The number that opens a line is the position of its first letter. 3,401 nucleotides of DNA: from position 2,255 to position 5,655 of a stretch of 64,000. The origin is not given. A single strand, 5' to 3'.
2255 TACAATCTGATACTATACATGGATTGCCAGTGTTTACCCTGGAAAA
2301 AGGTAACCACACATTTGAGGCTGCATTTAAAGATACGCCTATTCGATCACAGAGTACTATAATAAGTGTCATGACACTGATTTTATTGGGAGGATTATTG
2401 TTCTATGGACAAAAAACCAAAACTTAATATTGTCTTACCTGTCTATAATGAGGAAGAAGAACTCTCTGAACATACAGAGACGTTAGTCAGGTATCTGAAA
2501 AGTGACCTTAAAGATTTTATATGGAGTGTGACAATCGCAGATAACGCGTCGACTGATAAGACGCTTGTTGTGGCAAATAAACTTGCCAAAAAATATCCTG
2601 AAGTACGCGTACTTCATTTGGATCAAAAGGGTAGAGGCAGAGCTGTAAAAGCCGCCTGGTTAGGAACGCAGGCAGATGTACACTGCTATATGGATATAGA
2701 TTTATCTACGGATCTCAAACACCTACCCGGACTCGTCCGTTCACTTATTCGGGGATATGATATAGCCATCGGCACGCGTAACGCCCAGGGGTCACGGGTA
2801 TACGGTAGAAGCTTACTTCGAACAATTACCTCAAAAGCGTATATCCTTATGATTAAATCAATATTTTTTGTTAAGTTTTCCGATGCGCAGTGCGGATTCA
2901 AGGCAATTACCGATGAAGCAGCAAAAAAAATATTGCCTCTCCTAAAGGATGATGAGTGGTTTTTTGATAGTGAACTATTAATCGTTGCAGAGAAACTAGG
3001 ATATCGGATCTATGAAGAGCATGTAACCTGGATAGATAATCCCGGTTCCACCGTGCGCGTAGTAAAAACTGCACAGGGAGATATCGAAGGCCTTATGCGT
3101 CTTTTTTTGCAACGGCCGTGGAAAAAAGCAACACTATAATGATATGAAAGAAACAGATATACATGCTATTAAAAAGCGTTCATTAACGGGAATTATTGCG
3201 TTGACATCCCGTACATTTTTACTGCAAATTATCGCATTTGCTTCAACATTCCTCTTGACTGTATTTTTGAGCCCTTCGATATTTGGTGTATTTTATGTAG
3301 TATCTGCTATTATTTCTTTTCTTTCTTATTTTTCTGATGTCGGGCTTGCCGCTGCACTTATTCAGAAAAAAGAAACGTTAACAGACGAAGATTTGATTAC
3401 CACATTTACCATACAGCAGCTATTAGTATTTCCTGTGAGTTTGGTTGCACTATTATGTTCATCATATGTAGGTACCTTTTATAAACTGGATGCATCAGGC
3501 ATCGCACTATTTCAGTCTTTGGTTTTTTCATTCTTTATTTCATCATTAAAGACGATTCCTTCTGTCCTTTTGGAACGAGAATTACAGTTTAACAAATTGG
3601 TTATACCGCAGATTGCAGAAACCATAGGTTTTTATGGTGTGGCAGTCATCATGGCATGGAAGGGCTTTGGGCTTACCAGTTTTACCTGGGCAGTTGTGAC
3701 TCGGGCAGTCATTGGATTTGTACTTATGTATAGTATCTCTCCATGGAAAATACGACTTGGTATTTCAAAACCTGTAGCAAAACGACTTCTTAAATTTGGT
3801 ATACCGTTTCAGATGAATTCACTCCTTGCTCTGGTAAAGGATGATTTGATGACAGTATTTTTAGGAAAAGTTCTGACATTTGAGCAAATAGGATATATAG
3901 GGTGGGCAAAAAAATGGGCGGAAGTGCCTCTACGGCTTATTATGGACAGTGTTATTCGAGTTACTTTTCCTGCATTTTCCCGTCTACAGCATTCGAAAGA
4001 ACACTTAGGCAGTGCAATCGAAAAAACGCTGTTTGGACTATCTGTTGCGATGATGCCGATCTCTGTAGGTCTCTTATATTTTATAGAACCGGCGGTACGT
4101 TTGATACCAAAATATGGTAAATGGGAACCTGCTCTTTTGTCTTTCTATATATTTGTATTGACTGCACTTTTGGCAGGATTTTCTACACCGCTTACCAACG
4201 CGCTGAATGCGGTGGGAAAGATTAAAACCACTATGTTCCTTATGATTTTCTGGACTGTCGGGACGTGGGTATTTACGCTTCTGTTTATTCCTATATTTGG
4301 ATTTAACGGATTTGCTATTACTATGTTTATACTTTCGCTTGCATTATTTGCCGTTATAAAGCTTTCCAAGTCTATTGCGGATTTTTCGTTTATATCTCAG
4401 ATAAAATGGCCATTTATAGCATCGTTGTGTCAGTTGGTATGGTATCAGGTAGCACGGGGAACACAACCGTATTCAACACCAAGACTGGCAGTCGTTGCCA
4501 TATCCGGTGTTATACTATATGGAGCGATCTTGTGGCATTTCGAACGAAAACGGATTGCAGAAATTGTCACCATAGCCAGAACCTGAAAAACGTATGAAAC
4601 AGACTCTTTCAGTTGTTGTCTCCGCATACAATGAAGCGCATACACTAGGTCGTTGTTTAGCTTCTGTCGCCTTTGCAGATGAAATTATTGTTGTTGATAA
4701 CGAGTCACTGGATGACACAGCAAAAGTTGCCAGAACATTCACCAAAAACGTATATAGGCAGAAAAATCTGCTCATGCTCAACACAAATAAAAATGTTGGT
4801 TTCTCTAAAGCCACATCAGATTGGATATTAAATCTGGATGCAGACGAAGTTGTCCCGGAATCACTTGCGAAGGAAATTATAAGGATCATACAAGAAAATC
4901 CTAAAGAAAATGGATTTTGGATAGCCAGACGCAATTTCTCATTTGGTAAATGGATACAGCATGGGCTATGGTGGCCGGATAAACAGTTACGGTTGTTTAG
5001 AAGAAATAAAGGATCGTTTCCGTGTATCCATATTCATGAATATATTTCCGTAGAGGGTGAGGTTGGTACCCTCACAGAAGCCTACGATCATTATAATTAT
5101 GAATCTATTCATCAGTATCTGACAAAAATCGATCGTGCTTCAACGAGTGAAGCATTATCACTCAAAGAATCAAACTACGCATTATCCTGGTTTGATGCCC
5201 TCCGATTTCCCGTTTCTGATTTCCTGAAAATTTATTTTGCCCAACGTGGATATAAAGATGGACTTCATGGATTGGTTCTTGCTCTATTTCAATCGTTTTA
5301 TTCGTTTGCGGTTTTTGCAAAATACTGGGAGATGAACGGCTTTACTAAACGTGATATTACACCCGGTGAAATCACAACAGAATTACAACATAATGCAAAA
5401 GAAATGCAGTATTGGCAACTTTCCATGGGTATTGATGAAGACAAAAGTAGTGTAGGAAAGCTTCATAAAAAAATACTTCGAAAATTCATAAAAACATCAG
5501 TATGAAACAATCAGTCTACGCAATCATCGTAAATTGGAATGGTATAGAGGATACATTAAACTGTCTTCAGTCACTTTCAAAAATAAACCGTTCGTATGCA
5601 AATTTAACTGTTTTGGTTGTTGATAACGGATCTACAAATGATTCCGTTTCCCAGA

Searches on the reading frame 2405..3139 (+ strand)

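Call 68: search_protein_families(library=ncbifam, proteins=[window:2405-3139:+], max_evalue=0.00001)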
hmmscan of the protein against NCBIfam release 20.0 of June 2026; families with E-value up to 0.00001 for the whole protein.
window:2405-3139:+ (244 aa): 11 families
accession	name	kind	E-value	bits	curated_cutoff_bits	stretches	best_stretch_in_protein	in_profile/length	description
NF047588.1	GlcsyltransPgfSStrep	equivalog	5.1e-14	52.2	500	1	6-179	2-170/308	glycosyltransferase PgfS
NF007986.1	PRK10714.1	equivalog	3.1e-09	36.3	529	1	5-168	6-164/316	undecaprenyl-phosphate 4-deoxy-4-formamido-L-arabinose transferase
NF041391.1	DPhHxTase_Halo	equivalog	3.5e-09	36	375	1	42-216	27-190/213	dolichyl-phosphate hexose transferase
TIGR03937.1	PgaC_IcaA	equivalog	5e-09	35.6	422.3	1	2-127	42-163/407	poly-beta-1,6-N-acetyl-D-glucosamine synthase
NF007482.0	PRK10073.1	equivalog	1.5e-08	34.1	423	1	1-99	2-95/334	glycosyltransferase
NF010496.0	PRK13915.1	equivalog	4.4e-08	32.6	262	1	5-120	31-148/307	glucosyl-3-phosphoglycerate synthase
TIGR04182.1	glyco_TIGR04182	equivalog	4.6e-08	32.8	325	1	8-213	3-194/293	S-layer glycoprotein N-glycosyltransferase AglJ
NF038302.1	EPS_HpsE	equivalog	3.3e-07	29.6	300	1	7-99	3-96/307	hormogonium polysaccharide biosynthesis glycosyltransferase HpsE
NF053739.1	GlytfEpsEBac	equivalog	1.4e-06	27.5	450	1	5-70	1-62/265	glycosyltransferase EpsE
TIGR03111.1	glyc2_xrt_Gpos1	hypoth_equivalog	1.6e-06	27.2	363.95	1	3-97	47-139/439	TIGR03111 family XrtG-associated glycosyltransferase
TIGR04283.1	glyco_like_mftF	equivalog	1.9e-06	27.6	182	1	8-97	2-80/221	TIGR04283 family arsenosugar biosynthesis glycosyltransferase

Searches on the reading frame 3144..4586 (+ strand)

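Call 13: search_protein_families(library=pfam, proteins=[window:3144-4586:+], max_evalue=0.01)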
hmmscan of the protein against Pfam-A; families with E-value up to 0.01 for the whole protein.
window:3144-4586:+ (480 aa): 2 families
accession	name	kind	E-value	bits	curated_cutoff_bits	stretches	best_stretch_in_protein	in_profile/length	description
PF13440.11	Polysacc_synt_3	-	2.4e-51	175.1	23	1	38-321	2-283/293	Polysaccharide biosynthesis protein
PF01943.22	Polysacc_synt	-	8.4e-19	68.5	28.2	1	14-282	2-274/274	Polysaccharide biosynthesis protein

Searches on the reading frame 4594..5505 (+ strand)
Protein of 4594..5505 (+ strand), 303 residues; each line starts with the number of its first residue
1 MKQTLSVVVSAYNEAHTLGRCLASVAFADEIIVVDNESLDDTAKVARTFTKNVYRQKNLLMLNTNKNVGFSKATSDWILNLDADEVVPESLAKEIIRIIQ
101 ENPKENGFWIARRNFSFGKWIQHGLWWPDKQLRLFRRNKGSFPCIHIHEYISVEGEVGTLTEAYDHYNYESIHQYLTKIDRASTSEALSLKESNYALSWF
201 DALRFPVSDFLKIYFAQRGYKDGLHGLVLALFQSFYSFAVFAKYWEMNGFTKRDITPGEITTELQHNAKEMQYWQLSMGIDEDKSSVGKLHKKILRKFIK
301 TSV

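Call 68: search_protein_families(library=ncbifam, proteins=[window:4594-5505:+], max_evalue=0.00001)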
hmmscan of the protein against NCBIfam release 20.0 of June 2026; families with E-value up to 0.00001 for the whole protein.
window:4594-5505:+ (303 aa): 9 families
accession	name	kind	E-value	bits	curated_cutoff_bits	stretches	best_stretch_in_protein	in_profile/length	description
TIGR04283.1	glyco_like_mftF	equivalog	4.8e-13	49.2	182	1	5-110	1-109/221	TIGR04283 family arsenosugar biosynthesis glycosyltransferase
NF007482.0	PRK10073.1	equivalog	4.2e-08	32.6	423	1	2-102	5-113/334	glycosyltransferase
TIGR04195.1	S_glycosyl_SunS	equivalog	4.3e-08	32.4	350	1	7-93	61-150/421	SunS family peptide S-glycosyltransferase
NF010496.0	PRK13915.1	equivalog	9.9e-08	31.4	262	1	2-61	30-96/307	glucosyl-3-phosphoglycerate synthase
NF050050.1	ProtGlycPglI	equivalog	4.7e-07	29.5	500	1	4-97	3-106/306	GalNAc(5)-diNAcBac-PP-undecaprenol beta-1,3-glucosyltransferase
NF038302.1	EPS_HpsE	equivalog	1.4e-06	27.5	300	1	5-105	3-117/307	hormogonium polysaccharide biosynthesis glycosyltransferase HpsE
TIGR03937.1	PgaC_IcaA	equivalog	4.7e-06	25.8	422.3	1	3-104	45-155/407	poly-beta-1,6-N-acetyl-D-glucosamine synthase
TIGR03469.1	HpnB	hypoth_equivalog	6.6e-06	25.4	379.25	1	5-66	46-112/386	hopene-associated glycosyltransferase HpnB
NF045692.1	OglycostaseCruG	equivalog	7.9e-06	25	600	0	4-101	42-154/386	2'-O-glycosyltransferase CruG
